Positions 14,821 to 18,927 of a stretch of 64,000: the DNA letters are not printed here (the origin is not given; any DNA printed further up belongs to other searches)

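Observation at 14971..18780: Extracellular subtilase covalently fused to an AmpG-like MFS transporter: a possible cleave-and-import module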

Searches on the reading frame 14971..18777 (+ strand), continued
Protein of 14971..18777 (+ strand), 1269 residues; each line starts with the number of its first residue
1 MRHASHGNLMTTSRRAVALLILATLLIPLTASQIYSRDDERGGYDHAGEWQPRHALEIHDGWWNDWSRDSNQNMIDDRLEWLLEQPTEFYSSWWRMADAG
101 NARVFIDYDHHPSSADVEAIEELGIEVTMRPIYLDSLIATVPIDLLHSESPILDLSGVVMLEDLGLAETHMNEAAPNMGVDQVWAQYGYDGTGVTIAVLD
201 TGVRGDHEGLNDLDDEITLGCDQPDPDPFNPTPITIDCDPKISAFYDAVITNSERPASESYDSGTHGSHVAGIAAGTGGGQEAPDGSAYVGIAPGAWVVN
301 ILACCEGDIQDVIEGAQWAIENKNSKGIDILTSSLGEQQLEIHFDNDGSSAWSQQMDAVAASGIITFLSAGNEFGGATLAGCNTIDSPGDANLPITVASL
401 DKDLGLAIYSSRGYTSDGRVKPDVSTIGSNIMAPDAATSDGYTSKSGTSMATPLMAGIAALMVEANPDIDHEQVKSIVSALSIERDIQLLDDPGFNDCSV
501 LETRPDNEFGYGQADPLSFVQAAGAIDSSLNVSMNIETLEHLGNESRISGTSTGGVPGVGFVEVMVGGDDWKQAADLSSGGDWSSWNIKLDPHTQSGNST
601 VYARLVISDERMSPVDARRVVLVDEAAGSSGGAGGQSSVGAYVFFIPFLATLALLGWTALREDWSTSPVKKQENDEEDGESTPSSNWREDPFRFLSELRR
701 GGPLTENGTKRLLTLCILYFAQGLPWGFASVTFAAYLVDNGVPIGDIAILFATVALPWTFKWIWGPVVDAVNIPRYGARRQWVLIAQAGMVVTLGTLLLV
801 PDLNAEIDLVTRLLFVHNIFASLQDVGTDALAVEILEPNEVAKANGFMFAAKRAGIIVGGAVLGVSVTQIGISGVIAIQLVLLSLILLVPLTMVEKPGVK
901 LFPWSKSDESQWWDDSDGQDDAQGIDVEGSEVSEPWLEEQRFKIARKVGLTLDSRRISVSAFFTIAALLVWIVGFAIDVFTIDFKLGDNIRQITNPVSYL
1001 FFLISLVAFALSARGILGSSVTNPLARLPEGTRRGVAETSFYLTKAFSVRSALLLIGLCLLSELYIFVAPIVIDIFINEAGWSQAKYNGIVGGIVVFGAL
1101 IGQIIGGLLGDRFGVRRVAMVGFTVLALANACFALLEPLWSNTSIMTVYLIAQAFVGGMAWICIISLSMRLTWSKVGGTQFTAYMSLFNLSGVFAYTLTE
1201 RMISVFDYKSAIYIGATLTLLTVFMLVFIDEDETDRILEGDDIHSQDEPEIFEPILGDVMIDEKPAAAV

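Call 24: search_protein_representatives(protein=window:15178-18777:+)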
Query: 1200 residues. Proteins with E-value up to 0.001 (for the whole library): 28421; up to 1e-10: 6886; up to 1e-30: 274. The best 150 are listed.
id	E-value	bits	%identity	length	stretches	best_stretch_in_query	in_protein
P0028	0.0e+00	1657.4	66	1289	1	3-1173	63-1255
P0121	0.0e+00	1092.4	80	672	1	2-588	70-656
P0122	2.3e-254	864.0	47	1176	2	2-839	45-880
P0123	6.1e-246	836.1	64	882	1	535-1178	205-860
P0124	2.1e-139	483.2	52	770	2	570-840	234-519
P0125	1.3e-137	477.3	62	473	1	2-443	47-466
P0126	3.7e-100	353.3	42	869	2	565-847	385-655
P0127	1.2e-97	345.0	41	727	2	554-845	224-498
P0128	3.3e-92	326.9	38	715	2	496-841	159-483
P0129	3.5e-91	323.5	41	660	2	630-840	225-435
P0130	9.0e-91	322.2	42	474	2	632-840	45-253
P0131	2.0e-81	291.2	67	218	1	984-1197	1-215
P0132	2.2e-81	291.0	51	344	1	866-1191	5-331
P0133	8.0e-76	272.6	41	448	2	635-839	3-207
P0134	6.6e-74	266.3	36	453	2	635-840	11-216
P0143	5.2e-67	243.5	37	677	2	2-555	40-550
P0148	1.4e-64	235.4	44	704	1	8-463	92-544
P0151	1.6e-63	231.9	39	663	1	22-483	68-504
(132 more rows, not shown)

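Call 26: search_protein_families(library=pfam, proteins=[P0122, P0124, P0126, P0127, P0128, P0129, P0143, P0148, P0151, P0130], max_evalue=0.001)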
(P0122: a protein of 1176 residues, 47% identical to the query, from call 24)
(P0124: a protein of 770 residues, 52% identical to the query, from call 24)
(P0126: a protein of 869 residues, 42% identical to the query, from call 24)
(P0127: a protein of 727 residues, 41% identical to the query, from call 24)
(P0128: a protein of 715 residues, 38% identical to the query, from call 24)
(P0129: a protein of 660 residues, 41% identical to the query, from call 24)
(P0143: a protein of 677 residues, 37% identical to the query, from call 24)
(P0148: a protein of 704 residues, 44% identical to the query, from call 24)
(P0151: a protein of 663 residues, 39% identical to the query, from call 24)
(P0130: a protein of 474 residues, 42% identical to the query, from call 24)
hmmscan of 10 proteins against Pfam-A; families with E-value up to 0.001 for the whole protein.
P0122 (1176 aa): 4 families
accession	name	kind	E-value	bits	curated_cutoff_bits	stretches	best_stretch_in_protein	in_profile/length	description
PF00082.27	Peptidase_S8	-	3.4e-46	158.3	21.8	1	155-473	1-288/288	Subtilase family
PF07690.21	MFS_1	-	1e-20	74.4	33.4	2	690-880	4-187/347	Major Facilitator Superfamily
PF03092.22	BT1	-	2e-12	47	22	1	694-867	1-176/432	BT1 family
PF13000.13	Acatn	-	1.2e-09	37.7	23.7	1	687-813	5-152/546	Acetyl-coenzyme A transporter 1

P0124 (770 aa): 3 families
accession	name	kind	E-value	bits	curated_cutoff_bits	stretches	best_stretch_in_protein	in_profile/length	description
PF07690.21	MFS_1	-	5.4e-33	114.8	33.4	2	325-554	1-205/347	Major Facilitator Superfamily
PF03092.22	BT1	-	3.8e-16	59.3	22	1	332-561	1-228/432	BT1 family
PF13000.13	Acatn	-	1.3e-09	37.6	23.7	1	325-454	5-155/546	Acetyl-coenzyme A transporter 1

P0126 (869 aa): 3 families
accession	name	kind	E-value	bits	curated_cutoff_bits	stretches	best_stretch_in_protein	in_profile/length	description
PF07690.21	MFS_1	-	2.5e-25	89.6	33.4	1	454-820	1-346/347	Major Facilitator Superfamily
PF04389.22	Peptidase_M28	-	1.6e-17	64.3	21.3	1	97-333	1-183/193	Peptidase family M28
PF13000.13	Acatn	-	5.9e-07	28.8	23.7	1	453-533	4-88/546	Acetyl-coenzyme A transporter 1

P0127 (727 aa): 3 families
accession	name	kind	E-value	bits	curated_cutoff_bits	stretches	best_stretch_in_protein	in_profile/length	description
PF07690.21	MFS_1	-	1.2e-27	97.2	33.4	1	300-663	2-346/347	Major Facilitator Superfamily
PF03092.22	BT1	-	1.7e-16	60.4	22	1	306-495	1-182/432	BT1 family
PF13000.13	Acatn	-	8.9e-14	51.4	23.7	1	298-443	4-166/546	Acetyl-coenzyme A transporter 1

P0128 (715 aa): 3 families
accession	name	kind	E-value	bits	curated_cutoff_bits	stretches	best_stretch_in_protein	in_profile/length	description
PF07690.21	MFS_1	-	2.1e-28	99.7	33.4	1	289-633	2-323/347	Major Facilitator Superfamily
PF03092.22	BT1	-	7.7e-18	64.9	22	1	295-535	1-233/432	BT1 family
PF13000.13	Acatn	-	7.4e-15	54.9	23.7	1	287-432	4-166/546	Acetyl-coenzyme A transporter 1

P0129 (660 aa): 6 families
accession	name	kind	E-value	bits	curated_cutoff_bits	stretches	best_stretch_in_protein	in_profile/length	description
PF07690.21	MFS_1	-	1.4e-30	106.8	33.4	1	241-607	1-346/347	Major Facilitator Superfamily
PF03092.22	BT1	-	7.6e-16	58.3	22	1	248-483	1-233/432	BT1 family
PF13000.13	Acatn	-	3.2e-13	49.5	23.7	1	240-385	4-166/546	Acetyl-coenzyme A transporter 1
PF00127.26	Copper-bind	-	3.3e-13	50.3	21.2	1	59-145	5-99/99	Copper binding proteins, plastocyanin/azurin family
PF13347.12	MFS_2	-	1.6e-11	43.9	27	1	267-544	29-305/427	MFS/sugar transport protein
PF12832.13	MFS_1_like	-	1e-06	28.5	25.2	1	261-585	24-331/373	MFS_1 like family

P0143 (677 aa): 2 families
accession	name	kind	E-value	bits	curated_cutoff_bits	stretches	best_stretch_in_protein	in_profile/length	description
PF00082.27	Peptidase_S8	-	2.3e-53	181.8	21.8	1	150-439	1-288/288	Subtilase family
PF17957.7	Big_7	-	7e-24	84.7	24.1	2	458-530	1-70/70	Bacterial Ig domain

P0148 (704 aa): 1 family
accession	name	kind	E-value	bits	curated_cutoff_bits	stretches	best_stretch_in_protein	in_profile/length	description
PF00082.27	Peptidase_S8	-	1.2e-48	166.4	21.8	1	216-524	1-288/288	Subtilase family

P0151 (663 aa): 1 family
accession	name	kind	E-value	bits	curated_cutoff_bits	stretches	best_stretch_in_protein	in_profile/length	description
PF00082.27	Peptidase_S8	-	4.5e-52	177.6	21.8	1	167-464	1-288/288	Subtilase family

P0130 (474 aa): 3 families
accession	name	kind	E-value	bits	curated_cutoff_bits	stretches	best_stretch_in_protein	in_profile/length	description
PF07690.21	MFS_1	-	1e-34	120.5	33.4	2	62-404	4-325/347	Major Facilitator Superfamily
PF03092.22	BT1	-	5.4e-16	58.8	22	1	66-304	1-233/432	BT1 family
PF13000.13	Acatn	-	1.2e-11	44.4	23.7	1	59-203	5-166/546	Acetyl-coenzyme A transporter 1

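Call 27: list_cluster_members(proteins=[P0122, P0124, P0126, P0127, P0128, P0129, P0130, P0143, P0148, P0133])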
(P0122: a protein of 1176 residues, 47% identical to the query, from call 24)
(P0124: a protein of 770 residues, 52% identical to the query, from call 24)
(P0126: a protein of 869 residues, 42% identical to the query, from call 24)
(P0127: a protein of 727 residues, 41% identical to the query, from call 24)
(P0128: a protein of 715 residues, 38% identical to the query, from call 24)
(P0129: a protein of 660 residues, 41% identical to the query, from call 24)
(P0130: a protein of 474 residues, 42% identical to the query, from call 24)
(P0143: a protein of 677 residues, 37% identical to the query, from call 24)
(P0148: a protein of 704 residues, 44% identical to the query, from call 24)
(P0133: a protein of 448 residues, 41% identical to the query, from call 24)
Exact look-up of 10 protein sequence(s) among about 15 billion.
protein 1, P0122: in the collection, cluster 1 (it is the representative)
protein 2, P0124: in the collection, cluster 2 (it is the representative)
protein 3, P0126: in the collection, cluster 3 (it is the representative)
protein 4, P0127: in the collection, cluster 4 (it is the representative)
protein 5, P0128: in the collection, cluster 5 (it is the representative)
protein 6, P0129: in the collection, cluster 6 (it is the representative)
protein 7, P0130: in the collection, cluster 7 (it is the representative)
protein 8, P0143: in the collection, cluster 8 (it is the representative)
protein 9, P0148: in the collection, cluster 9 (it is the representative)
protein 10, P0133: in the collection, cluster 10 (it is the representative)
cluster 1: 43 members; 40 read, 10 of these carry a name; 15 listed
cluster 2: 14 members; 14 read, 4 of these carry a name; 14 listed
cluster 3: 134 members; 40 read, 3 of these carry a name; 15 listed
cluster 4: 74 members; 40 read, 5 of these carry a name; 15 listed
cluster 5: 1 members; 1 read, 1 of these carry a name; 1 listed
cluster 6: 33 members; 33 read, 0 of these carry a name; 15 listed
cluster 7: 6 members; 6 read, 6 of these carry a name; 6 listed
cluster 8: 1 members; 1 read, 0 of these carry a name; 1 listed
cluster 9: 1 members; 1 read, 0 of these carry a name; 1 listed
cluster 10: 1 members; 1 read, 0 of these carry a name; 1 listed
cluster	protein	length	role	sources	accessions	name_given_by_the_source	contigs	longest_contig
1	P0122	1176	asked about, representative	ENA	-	-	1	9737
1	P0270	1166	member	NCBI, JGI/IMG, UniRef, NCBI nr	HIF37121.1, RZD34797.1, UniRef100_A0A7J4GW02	MAG: hypothetical protein CXT75_09135 [Methanobacteriota archaeon] | MFS transporter n=1 Tax=Marine Group III euryarchaeote TaxID=2173149 ... | MAG: hypothetical protein CXT75_09135 [Euryarchaeota archaeon]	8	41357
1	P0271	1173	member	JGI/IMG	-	subtilisin family serine protease/MFS family permease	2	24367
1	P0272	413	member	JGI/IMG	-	PAT family beta-lactamase induction signal transducer AmpG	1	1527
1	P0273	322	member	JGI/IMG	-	predicted MFS family arabinose efflux permease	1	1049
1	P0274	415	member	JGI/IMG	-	PAT family beta-lactamase induction signal transducer AmpG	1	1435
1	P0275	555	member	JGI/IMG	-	PAT family beta-lactamase induction signal transducer AmpG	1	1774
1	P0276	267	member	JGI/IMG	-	subtilisin family serine protease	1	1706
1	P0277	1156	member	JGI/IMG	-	subtilisin family serine protease/MFS family permease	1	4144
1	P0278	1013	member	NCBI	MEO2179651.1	MAG: MFS transporter, partial [Candidatus Poseidoniia archaeon]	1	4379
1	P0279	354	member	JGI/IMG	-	PAT family beta-lactamase induction signal transducer AmpG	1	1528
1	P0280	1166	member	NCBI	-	-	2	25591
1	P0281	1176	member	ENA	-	-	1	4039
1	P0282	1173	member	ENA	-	-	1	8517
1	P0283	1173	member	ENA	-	-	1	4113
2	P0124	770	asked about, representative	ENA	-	-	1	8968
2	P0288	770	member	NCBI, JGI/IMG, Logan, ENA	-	-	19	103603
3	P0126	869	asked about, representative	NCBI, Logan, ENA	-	-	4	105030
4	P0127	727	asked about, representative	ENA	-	-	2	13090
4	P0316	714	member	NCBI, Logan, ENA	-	-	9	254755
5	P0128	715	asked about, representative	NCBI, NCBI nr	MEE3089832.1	MAG: MFS transporter [Candidatus Thermoplasmatota archaeon] | MFS transporter [Candidatus Thermoplasmatota archaeon]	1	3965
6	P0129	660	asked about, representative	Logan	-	-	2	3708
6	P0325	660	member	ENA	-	-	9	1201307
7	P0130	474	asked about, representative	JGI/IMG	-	PAT family beta-lactamase induction signal transducer AmpG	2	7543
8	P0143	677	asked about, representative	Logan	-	-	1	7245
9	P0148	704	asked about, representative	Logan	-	-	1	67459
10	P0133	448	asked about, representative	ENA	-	-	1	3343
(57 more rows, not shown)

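Call 40: predict_structure(alignment_id=A2)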
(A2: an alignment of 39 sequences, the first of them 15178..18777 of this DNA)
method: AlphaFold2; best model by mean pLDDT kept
length: 1200 residues; sequences in the alignment: 39
mean_pLDDT: 60.4   pTM: 0.49
mean pLDDT of the five models: 60.4, 59.6, 58.5, 54.8, 54.0
residues with pLDDT >= 90: 31; 70-90: 507; 50-70: 277; < 50: 385
segments of 3 or more residues with pLDDT < 50: 1-11, 13-17, 19-27, 89-108, 132-224, 233-239, 266-281, 301-381, 414-444, 556-567, 597-625, 705-707, 836-862, 1167-1200
pLDDT, mean of each block of 10 residues (from residue 1): 32 48 46 63 74 76 65 66 57 31 36 61 58 36 27 29 28 32 29 29 37 34 50 46 61 65 50 38 54 61 30 23 29 24 26 24 24 32 59 75 64 37 27 27 52 73 73 61 78 78 77 77 60 81 76 48 45 88 89 63 33 33 49 54 75 82 84 77 82 67 53 79 86 76 83 78 58 60 83 81 84 84 59 45 36 30 61 77 80 81 67 57 74 82 73 77 67 74 83 87 83 82 86 81 80 92 87 85 90 81 63 81 85 78 89 87 55 30 26 25
secondary structure, 60 per line:
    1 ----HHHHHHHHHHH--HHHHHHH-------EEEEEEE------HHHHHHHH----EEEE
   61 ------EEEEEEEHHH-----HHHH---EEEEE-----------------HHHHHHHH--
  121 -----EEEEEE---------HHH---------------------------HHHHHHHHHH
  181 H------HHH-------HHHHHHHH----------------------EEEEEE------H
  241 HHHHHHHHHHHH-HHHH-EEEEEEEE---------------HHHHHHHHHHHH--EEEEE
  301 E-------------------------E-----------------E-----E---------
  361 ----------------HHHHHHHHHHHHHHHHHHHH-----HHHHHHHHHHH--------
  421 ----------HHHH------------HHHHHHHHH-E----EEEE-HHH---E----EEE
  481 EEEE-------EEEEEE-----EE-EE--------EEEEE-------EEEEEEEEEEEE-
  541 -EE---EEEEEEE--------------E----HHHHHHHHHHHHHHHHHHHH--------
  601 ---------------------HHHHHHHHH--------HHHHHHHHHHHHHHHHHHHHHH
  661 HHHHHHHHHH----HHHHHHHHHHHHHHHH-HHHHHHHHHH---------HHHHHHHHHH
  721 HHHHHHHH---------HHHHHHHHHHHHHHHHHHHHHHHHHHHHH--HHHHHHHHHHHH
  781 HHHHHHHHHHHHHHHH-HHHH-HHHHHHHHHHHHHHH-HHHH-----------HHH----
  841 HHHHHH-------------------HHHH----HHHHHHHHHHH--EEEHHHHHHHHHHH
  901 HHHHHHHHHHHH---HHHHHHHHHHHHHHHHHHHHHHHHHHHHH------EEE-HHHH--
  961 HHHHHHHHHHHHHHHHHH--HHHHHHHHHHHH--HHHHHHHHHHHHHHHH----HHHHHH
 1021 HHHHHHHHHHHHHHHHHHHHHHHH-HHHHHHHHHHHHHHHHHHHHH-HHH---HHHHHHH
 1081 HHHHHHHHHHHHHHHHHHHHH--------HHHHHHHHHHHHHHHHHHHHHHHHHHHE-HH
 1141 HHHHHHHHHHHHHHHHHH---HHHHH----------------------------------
elements in order (helices of 4 or more, strands of 3 or more residues): H5-15 H18-24 E32-38 H45-52 E57-60 E67-73 H82-85 E89-93 H111-118 E126-131 H171-181 H198-205 E228-233 H240-252 H254-257 E259-266 H282-293 E296-301 H377-396 H402-412 H431-434 H447-455 E462-465 E478-484 E492-497 E516-520 E528-539 E547-553 H573-592 H622-630 H639-670 H675-690 H692-701 H711-728 H738-766 H769-796 H798-801 H803-817 H819-822 H841-846 H866-869 H874-884 E887-889 H890-912 H916-944 E951-953 H955-958 H961-978 H981-992 H995-1010 H1015-1044 H1046-1066 H1074-1101 H1110-1136 H1139-1158 H1162-1166

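Call 41: find_encoding_contigs(protein=P0270, flank=8000, max_places=3)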
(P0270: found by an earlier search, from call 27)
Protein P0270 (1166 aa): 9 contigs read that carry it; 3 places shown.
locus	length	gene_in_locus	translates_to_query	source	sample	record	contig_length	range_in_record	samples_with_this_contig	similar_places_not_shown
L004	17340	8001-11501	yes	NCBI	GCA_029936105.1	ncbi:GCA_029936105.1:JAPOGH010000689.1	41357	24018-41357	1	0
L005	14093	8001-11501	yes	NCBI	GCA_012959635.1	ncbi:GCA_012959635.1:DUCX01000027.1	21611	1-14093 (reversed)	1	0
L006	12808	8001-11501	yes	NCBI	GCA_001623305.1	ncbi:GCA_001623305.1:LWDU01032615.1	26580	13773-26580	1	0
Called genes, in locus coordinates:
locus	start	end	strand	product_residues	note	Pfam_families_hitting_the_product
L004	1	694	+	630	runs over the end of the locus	PF00456:Transketolase_N, PF02780:Transketolase_C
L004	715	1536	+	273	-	PF01209:Ubie_methyltran (weak), PF08241:Methyltransf_11, PF08242:Methyltransf_12, PF13649:Methyltransf_25, PF13847:Methyltransf_31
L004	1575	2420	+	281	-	PF00106:adh_short, PF01370:Epimerase, PF08659:KR, PF13561:adh_short_C2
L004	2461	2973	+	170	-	PF08534:Redoxin, PF00578:AhpC-TSA, PF13098:Thioredoxin_2 (weak), PF13905:Thioredoxin_8 (weak)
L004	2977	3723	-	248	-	-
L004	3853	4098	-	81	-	-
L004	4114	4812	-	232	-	PF08713:DNA_alkylation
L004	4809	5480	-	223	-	PF02588:YitT_membrane (weak), PF19700:DUF6198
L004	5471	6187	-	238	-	PF00403:HMA, PF14342:DUF4396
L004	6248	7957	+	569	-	PF01702:TGT, PF14810:TGT_C2, PF01472:PUA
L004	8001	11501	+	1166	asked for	PF00082:Peptidase_S8, PF03092:BT1, PF07690:MFS_1, PF13000:Acatn, PF07690:MFS_1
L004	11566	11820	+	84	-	PF00076:RRM_1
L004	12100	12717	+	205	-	PF00753:Lactamase_B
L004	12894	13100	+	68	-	-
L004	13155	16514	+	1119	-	PF13599:Pentapeptide_4 (weak), PF06695:Sm_multidrug_ex, PF01073:3Beta_HSD, PF01370:Epimerase, PF02719:Polysacc_synt_2, PF04321:RmlD_sub_bind, PF13460:NAD_binding_10, PF16363:GDP_Man_Dehyd, +4 more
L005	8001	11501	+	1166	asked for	PF00082:Peptidase_S8, PF03092:BT1, PF07690:MFS_1, PF13000:Acatn, PF07690:MFS_1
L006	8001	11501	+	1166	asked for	PF00082:Peptidase_S8, PF03092:BT1, PF07690:MFS_1, PF13000:Acatn, PF07690:MFS_1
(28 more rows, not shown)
